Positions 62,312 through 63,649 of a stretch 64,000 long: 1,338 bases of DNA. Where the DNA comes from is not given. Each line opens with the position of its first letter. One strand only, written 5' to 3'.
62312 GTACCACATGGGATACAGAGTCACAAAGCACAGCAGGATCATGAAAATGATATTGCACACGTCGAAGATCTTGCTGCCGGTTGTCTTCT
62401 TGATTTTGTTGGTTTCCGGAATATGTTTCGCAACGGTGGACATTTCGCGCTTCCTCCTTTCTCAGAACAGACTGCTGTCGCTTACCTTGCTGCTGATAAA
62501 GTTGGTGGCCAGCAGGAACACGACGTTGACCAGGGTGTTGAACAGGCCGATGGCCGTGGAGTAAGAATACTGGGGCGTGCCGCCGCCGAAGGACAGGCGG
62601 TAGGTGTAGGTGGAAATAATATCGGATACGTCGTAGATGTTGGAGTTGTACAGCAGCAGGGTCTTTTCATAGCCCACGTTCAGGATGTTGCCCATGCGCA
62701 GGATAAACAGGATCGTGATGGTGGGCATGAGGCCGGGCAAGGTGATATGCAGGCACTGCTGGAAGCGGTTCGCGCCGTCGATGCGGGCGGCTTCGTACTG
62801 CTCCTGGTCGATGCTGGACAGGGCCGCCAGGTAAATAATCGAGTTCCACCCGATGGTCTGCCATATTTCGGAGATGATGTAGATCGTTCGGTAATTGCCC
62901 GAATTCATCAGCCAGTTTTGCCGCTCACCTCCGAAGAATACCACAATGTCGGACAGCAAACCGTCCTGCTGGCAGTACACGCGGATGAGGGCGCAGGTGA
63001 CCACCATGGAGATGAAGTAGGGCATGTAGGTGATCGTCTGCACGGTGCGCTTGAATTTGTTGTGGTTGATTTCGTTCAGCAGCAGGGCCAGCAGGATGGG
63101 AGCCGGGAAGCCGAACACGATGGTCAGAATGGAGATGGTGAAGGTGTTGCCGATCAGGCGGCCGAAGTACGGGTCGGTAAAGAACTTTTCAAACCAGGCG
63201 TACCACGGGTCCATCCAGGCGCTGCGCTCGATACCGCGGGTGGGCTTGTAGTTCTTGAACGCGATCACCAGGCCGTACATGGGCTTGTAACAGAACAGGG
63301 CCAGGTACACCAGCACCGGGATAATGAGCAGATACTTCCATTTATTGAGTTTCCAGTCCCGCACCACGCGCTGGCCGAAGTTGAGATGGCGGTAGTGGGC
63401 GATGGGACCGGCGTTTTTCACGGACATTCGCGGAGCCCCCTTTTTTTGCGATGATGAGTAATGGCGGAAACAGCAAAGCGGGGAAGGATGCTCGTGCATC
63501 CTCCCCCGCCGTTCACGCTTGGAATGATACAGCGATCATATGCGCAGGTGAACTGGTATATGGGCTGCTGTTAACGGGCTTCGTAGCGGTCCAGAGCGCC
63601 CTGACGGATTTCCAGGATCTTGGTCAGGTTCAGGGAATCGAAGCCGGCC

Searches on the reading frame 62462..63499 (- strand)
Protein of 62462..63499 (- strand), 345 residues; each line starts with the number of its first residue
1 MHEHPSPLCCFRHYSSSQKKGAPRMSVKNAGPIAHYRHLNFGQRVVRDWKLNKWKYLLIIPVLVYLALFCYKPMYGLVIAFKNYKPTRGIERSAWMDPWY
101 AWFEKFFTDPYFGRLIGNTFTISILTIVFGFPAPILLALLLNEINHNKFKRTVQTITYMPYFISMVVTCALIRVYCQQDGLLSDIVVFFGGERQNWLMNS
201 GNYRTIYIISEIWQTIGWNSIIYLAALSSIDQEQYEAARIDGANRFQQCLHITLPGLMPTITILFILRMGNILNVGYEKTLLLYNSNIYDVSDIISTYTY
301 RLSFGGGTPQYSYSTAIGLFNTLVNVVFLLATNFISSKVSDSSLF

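Call 84: find_encoding_contigs(protein=window:62462-63499:-, flank=10000, max_places=4)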
Protein window:62462-63499:- (345 aa): no gene with exactly this product is on record in the collection.
